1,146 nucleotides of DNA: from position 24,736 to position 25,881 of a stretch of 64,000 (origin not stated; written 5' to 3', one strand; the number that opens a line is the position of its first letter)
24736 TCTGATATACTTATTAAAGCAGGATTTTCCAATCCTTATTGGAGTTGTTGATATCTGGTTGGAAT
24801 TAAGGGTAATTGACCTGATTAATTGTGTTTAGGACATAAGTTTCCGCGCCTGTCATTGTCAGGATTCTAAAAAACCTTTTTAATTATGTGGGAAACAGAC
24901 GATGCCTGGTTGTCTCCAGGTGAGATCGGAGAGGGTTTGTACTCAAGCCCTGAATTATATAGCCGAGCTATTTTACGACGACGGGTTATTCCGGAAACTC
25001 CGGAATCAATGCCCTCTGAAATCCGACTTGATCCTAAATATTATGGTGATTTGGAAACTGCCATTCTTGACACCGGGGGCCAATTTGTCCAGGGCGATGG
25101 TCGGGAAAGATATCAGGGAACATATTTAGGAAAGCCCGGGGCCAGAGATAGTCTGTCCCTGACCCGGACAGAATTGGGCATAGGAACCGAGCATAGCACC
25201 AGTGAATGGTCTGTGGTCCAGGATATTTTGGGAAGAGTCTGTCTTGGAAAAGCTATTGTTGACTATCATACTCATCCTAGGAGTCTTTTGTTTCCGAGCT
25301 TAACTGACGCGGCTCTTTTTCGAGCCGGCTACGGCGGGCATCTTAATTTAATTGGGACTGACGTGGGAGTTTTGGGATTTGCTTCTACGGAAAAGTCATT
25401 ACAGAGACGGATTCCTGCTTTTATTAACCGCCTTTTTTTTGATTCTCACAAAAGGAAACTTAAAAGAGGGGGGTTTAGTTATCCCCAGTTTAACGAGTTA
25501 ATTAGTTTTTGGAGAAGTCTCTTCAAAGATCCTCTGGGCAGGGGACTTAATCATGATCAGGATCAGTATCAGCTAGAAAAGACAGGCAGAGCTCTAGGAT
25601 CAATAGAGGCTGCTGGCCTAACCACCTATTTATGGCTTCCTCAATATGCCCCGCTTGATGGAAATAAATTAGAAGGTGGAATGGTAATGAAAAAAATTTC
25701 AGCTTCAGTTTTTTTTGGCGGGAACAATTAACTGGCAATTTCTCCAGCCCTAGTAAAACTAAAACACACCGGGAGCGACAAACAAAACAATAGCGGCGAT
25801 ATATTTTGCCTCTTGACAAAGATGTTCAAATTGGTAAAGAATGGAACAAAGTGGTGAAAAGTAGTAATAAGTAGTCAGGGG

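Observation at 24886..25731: Stand-alone JAMM/MPN+ motif protein immediately upstream of mraZ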

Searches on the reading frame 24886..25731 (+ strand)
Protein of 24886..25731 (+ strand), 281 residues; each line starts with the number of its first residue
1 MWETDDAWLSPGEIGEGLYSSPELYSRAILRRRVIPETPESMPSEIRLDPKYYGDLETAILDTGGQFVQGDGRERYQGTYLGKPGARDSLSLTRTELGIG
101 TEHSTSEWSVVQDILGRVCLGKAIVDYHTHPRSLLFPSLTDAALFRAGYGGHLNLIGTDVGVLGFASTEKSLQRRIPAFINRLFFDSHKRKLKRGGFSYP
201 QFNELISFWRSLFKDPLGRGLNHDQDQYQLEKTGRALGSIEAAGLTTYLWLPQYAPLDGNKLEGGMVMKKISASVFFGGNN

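Call 3: search_protein_families(library=pfam, proteins=[window:24886-25731:+], max_evalue=1)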
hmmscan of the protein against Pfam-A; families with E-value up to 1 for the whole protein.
window:24886-25731:+ (281 aa): 1 family
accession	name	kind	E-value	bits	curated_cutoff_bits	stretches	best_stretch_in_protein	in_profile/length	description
PF14464.11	Prok-JAB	-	0.00016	21.9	25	1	122-158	67-103/114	Prokaryotic homologs of the JAB domain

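Call 4: search_protein_families(library=ncbifam, proteins=[window:24886-25731:+], max_evalue=1)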
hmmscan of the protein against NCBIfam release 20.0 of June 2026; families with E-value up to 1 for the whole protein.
window:24886-25731:+ (281 aa): 1 family
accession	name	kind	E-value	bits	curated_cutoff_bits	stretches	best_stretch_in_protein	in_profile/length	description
TIGR02256.1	ICE_VC0181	hypoth_equivalog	0.11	12.4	127.6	1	123-147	75-99/131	conserved hypothetical protein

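Call 5: search_solved_structures(query=window:24886-25731:+, max_evalue=10, show_alignments=3)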
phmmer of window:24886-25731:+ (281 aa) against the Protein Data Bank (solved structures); distinct sequences matched with E-value up to 10: 5.
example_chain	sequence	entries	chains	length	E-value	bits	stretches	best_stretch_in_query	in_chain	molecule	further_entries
5hlh_A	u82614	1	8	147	0.51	12.8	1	180-212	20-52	MarR family transcriptional regulator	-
5hlg_A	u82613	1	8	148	0.51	12.8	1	180-212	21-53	MarR family transcriptional regulator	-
5hli_A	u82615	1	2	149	0.52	12.8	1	180-212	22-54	MarR family transcriptional regulator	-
4hbl_A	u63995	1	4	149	0.97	11.9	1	180-212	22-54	Transcriptional regulator, MarR family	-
2d0i_A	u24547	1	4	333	1.5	11.3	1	148-193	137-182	dehydrogenase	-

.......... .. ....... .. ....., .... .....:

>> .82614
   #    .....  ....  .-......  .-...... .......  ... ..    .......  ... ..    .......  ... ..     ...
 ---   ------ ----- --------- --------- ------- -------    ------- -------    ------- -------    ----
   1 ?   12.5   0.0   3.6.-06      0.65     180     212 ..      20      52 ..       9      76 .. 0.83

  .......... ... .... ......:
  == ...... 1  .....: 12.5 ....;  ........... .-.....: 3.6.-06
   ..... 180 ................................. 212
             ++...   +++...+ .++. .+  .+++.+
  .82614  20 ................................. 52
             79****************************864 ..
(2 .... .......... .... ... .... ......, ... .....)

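Call 6: find_homologous_proteins(query=window:24886-25731:+, max_evalue=0.001)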
Query window:24886-25731:+ (281 aa): 1 proteins with E <= 0.001 among 2116 candidates.
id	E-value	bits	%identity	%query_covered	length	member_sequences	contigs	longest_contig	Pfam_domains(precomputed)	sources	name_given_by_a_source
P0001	3.8e-159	547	100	85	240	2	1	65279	-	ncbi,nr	ncbi:MAG: hypothetical protein JW991_03100 [Candidatus Pacebacteria bacterium]|nr:hypothetical prote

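Call 14: search_protein_representatives(protein=window:24886-25731:+)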
Query: 281 residues. Proteins with E-value up to 0.001 (for the whole library): 21; up to 1e-10: 1; up to 1e-30: 1. The best 21 are listed.
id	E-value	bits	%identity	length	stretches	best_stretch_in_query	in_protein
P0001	1.2e-159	546.6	100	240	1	42-281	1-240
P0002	1.0e-09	54.6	38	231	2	21-198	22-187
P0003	3.4e-08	49.5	33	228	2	21-176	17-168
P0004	1.5e-07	47.4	31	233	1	22-197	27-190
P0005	1.9e-07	47.1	35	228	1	18-190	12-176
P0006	2.3e-07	46.8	34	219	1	10-184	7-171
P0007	5.3e-07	45.6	31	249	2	24-173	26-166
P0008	6.9e-07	45.3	33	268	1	19-197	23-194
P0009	1.5e-06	44.1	31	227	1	18-198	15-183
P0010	1.6e-06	44.0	28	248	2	21-189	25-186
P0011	4.4e-06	42.6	31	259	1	25-183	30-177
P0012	4.5e-06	42.6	43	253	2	24-136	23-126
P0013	7.5e-06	41.9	34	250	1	29-176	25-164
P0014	9.5e-06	41.5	32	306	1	11-198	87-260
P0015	1.9e-05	40.5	27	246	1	24-266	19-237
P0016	5.0e-05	39.1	28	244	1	24-271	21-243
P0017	7.2e-05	38.6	29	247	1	20-199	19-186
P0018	1.5e-04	37.6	31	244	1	20-202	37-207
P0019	2.5e-04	36.9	36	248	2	29-132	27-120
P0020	3.7e-04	36.3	31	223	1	26-178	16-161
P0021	8.5e-04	35.1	31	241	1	3-189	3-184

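Call 17: find_homologous_proteins(query=A1, max_evalue=0.001)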
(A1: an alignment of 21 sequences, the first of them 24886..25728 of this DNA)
Query A1 (21 sequences) (281 aa, profile of the alignment): 2 proteins with E <= 0.001 among 8000 candidates.
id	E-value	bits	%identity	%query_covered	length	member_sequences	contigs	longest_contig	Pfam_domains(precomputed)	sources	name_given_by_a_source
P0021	3.7e-68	247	30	73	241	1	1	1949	-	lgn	-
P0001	3.1e-41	159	100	85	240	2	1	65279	-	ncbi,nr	ncbi:MAG: hypothetical protein JW991_03100 [Candidatus Pacebacteria bacterium]|nr:hypothetical prote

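Call 19: find_encoding_contigs(protein=P0002, flank=8000, max_places=4)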
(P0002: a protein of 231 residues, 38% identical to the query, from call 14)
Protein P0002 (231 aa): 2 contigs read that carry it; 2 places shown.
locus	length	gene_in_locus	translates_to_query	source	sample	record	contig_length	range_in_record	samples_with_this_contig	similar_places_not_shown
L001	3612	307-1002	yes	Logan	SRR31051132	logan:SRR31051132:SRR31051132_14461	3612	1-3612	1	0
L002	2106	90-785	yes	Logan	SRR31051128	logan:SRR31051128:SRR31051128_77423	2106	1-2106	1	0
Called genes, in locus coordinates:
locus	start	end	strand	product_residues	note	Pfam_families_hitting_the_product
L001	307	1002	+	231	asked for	-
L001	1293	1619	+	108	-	-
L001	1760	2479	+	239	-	-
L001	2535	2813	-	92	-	PF03083:MtN3_slv, PF04193:PQ-loop (weak)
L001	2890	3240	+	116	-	PF18924:DUF5674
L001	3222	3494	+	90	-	-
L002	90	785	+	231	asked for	-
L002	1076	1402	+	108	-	-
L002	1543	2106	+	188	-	?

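Call 20: list_cluster_members(proteins=[P0002, P0003, P0004, P0005, P0006, P0007, P0008, P0009, P0010, P0011])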
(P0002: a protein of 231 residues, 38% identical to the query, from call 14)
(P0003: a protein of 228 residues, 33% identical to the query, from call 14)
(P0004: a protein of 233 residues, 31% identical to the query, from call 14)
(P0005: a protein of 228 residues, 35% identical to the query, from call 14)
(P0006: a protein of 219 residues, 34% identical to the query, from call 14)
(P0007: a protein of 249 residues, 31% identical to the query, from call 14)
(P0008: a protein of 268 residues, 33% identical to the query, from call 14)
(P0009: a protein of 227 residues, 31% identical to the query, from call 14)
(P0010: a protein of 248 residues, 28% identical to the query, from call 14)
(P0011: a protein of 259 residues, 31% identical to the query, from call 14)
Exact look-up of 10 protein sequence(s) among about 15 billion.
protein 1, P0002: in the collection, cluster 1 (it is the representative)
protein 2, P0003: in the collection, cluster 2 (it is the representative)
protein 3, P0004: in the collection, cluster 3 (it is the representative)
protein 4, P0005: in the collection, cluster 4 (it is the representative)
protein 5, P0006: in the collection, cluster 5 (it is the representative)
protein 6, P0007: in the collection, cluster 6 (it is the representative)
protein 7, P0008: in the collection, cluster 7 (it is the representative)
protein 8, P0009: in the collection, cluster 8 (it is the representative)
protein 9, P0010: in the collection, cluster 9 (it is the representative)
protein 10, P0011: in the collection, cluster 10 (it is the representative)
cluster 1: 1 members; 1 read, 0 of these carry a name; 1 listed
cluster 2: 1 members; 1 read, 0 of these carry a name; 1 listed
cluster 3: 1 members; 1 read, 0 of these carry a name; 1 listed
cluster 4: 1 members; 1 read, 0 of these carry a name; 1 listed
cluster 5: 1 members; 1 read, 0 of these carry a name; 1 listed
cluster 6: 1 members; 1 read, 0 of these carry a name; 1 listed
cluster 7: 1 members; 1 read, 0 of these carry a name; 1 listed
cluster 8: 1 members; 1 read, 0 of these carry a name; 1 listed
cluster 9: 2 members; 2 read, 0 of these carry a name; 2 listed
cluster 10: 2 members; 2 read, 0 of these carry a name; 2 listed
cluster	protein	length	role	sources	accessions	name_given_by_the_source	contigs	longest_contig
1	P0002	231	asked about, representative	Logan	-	-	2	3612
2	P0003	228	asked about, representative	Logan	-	-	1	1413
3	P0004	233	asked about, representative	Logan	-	-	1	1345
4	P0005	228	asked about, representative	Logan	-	-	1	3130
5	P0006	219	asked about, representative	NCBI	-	-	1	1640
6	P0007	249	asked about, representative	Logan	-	-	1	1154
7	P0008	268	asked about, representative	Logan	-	-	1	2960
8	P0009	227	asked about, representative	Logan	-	-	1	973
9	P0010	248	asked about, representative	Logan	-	-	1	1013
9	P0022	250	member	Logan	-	-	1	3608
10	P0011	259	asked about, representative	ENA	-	-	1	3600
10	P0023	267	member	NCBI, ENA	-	-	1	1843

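Call 21: list_cluster_members(proteins=[P0012, P0013, P0014, P0015, P0016, P0017, P0018, P0019, P0020, P0021])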
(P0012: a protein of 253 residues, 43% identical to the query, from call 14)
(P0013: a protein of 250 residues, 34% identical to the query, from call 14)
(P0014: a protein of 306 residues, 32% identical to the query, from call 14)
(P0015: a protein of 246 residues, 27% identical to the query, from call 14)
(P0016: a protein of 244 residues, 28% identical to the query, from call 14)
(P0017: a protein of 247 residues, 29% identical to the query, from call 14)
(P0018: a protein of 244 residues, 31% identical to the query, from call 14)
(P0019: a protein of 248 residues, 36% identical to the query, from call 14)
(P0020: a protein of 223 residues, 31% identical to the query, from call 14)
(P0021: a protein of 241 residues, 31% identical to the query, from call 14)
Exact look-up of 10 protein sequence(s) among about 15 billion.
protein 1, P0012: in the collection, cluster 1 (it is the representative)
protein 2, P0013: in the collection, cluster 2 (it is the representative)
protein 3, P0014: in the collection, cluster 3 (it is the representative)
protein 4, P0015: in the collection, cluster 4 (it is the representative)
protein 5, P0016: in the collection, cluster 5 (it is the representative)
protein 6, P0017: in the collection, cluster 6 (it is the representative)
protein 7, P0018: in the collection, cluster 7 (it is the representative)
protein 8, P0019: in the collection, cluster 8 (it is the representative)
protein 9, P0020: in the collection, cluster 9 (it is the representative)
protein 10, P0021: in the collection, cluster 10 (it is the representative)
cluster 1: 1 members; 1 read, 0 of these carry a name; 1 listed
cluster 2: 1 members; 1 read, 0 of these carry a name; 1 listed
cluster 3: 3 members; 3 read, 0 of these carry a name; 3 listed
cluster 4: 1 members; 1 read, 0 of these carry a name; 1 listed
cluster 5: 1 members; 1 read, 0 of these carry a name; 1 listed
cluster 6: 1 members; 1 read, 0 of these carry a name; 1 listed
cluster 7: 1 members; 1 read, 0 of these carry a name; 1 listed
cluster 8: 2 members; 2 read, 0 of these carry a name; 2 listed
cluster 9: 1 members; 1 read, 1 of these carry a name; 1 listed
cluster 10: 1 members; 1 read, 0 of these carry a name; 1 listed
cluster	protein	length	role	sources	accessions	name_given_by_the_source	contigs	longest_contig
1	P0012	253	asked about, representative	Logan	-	-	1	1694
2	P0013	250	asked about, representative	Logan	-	-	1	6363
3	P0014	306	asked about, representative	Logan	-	-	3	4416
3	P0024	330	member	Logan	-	-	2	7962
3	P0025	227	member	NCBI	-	-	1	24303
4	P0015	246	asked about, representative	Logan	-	-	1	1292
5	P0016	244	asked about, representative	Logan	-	-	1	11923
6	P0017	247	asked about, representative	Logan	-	-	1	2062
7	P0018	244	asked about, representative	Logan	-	-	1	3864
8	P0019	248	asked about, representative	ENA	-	-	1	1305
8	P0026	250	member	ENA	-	-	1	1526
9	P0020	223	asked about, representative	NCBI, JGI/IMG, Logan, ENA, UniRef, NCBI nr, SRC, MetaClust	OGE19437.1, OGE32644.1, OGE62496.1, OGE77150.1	hypothetical protein A3J19_01880 [Candidatus Daviesbacteria bacterium ... | Uncharacterized protein n=3 Tax=Candidatus Daviesiibacteriota TaxID=1752718 ... | MAG: hypothetical protein A2871_01120 [Candidatus Daviesbacteria bacterium ...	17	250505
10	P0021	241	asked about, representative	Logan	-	-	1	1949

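Call 22: find_encoding_contigs(protein=P0020, flank=8000, max_places=5)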
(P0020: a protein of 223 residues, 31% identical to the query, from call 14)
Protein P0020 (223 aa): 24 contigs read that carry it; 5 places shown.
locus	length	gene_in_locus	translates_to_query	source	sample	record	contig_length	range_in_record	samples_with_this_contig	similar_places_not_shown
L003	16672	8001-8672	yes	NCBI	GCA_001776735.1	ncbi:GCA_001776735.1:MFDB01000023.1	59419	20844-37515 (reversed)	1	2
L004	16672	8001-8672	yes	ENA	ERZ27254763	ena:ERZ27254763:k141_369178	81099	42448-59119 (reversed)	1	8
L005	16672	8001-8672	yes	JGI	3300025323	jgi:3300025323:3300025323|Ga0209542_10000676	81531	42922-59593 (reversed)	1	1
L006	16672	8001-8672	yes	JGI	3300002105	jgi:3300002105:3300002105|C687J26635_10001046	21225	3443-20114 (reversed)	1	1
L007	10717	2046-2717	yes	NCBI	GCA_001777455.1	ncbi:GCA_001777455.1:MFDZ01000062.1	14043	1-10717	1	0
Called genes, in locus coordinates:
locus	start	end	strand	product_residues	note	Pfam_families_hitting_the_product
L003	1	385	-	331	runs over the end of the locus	PF00535:Glycos_transf_2, PF13641:Glyco_tranf_2_3, PF13632:Glyco_trans_2_3 (weak)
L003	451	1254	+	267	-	-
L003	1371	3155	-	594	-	-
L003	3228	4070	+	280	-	PF00892:EamA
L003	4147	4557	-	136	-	PF02823:ATP-synt_DE_N, PF00401:ATP-synt_DE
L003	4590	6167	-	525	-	-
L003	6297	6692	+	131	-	PF00903:Glyoxalase, PF18029:Glyoxalase_6 (weak)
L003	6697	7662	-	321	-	-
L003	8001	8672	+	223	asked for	-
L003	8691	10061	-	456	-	PF02874:ATP-synt_ab_N, PF00006:ATP-synt_ab, PF22919:ATP-synt_VA_C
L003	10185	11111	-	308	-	PF00231:ATP-synt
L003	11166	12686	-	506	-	PF02874:ATP-synt_ab_N, PF00006:ATP-synt_ab, PF00306:ATP-synt_ab_C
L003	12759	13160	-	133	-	PF00213:OSCP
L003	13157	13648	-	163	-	PF00430:ATP-synt_B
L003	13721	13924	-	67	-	PF00137:ATP-synt_C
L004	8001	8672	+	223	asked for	-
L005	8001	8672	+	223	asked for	-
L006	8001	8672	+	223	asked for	-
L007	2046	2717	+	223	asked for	-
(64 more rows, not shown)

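Call 23: find_encoding_contigs(protein=P0025, flank=8000, max_places=2)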
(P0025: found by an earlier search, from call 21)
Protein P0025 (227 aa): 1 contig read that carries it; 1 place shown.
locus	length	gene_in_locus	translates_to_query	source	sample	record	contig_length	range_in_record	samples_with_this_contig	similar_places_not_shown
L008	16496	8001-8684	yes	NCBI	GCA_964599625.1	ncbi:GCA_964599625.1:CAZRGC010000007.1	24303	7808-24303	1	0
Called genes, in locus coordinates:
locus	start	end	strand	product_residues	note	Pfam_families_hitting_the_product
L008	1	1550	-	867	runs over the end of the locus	PF26449:DUF8128 (weak), PF01935:DUF87 (weak), PF10412:TrwB_AAD_bind (weak), PF12696:TraG-D_C (weak)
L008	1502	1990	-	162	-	-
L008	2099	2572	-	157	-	-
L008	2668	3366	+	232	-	-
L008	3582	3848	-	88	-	-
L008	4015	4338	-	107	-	-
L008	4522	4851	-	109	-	-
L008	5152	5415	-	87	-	-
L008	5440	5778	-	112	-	-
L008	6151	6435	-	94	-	-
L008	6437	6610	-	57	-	-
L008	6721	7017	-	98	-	-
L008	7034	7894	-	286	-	PF08239:SH3_3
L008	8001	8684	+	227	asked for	-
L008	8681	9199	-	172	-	PF06414:Zeta_toxin (weak), PF13238:AAA_18 (weak), PF13671:AAA_33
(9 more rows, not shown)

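Call 24: find_encoding_contigs(protein=P0016, flank=8000, max_places=2)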
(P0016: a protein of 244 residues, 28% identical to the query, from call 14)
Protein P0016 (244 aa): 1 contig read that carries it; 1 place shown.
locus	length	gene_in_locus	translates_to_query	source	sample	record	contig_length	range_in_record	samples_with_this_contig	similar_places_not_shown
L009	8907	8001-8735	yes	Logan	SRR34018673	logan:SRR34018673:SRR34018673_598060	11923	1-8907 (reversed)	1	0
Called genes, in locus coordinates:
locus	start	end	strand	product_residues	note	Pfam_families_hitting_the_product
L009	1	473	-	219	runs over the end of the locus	PF06182:ABC2_membrane_6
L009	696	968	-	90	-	PF00216:Bac_DNA_binding, PF18291:HU-HIG (weak)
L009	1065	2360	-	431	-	PF12072:RNase_Y_N, PF00013:KH_1 (weak), PF01966:HD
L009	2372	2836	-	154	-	PF21982:RecX_HTH1 (weak), PF02631:RecX_HTH2, PF21981:RecX_HTH3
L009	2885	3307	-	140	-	-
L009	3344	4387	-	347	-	PF00154:RecA_N, PF06745:ATPase (weak), PF08423:Rad51, PF27531:MT3502_N (weak), PF21096:RecA_C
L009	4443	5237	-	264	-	PF06691:DUF1189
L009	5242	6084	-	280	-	PF18780:HNH_repeat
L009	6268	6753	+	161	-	PF06185:YecM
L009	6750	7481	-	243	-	-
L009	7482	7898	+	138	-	-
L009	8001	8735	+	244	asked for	-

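Call 26: search_solved_structures(query=A1, max_evalue=10, show_alignments=4)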
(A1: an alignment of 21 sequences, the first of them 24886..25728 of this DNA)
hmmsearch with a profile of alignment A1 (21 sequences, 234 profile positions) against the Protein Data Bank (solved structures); distinct sequences matched with E-value up to 10: 2.
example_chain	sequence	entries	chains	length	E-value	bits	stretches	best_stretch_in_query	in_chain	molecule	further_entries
2qlc_A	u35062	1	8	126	0.25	13.7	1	66-137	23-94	DNA repair protein radC homolog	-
9ild_A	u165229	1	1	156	0.55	12.6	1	113-136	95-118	Peptidase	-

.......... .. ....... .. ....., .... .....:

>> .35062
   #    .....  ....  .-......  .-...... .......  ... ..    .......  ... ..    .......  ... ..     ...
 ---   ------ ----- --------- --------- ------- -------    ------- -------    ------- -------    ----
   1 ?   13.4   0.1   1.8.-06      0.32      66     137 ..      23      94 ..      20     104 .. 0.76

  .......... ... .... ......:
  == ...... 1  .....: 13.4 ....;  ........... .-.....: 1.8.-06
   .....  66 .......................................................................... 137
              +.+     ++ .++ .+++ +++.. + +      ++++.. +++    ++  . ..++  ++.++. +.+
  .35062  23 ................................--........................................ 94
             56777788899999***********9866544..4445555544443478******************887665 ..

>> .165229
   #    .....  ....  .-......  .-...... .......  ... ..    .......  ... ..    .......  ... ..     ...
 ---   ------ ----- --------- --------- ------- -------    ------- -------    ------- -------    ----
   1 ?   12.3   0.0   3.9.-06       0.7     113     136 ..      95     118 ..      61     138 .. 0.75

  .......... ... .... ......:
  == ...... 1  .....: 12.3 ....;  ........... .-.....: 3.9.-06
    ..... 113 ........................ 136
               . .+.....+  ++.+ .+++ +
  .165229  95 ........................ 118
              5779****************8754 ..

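Call 27: search_protein_families(library=pfam, alignment_id=A1, max_evalue=0.1)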
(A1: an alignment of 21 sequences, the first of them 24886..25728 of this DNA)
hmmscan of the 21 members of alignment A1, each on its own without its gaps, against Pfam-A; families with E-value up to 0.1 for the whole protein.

A. member 1, window:24886-25728:+ (281 aa): 1 family
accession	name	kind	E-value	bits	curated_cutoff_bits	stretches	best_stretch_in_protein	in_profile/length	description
PF14464.11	Prok-JAB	-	0.00016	21.9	25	1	122-158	67-103/114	Prokaryotic homologs of the JAB domain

B. families by the number of members that match (of 21 scanned): 1 family
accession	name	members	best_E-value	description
PF14464.11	Prok-JAB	6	0.00016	Prokaryotic homologs of the JAB domain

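Call 29: search_protein_families(library=phrogs, alignment_id=A1, max_evalue=0.1)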
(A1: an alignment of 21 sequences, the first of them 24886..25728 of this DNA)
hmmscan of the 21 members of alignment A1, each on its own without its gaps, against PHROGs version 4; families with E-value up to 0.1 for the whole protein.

A. member 1, window:24886-25728:+ (281 aa): 0 families

B. families by the number of members that match (of 21 scanned): 1 family
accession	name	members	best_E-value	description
phrog_3012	-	1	0.022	-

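Call 30: search_protein_families(library=padloc, alignment_id=A1, max_evalue=0.1)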
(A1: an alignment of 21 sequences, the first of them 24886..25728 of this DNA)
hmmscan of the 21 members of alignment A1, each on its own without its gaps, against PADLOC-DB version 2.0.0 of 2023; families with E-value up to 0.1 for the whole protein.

A. member 1, window:24886-25728:+ (281 aa): 0 families

B. families by the number of members that match (of 21 scanned): 8 families
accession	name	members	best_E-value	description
PDLC00891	JAB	1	0.002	JAB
PDLC00899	JAB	1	0.0021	JAB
PDLC00008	DruD1|DruD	1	0.013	Unknown function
PDLC00890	JAB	1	0.017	JAB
PDLC00896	JAB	1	0.018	JAB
PDLC00902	JAB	1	0.018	JAB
PDLC00909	JAB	1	0.021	JAB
PDLC00908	JAB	1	0.032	JAB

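Call 31: predict_structure(alignment_id=A1)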
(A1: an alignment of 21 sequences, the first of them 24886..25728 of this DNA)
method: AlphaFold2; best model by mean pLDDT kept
length: 281 residues; sequences in the alignment: 21
mean_pLDDT: 81.6   pTM: 0.82
mean pLDDT of the five models: 81.6, 80.2, 79.3, 78.8, 78.6
residues with pLDDT >= 90: 119; 70-90: 97; 50-70: 58; < 50: 7
segments of 3 or more residues with pLDDT < 50: 1-4
pLDDT, mean of each block of 10 residues (from residue 1): 58 76 94 95 96 96 91 94 71 92 72 75 93 84 83 94 95 69 72 69 62 55 69 86 94 83 94 77 39
secondary structure, 60 per line:
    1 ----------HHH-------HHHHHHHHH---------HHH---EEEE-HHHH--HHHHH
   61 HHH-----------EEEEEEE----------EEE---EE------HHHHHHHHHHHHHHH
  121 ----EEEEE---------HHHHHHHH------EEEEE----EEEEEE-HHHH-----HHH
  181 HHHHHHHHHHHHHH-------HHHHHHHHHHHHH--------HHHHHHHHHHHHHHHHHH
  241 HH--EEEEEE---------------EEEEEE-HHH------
elements in order: H21-29 E45-48 H50-53 H56-63 E75-81 E92-94 H106-120 E125-129 H139-146 E153-157 E162-167 H169-172 H178-194 H202-214 H223-242 E245-250 E266-271
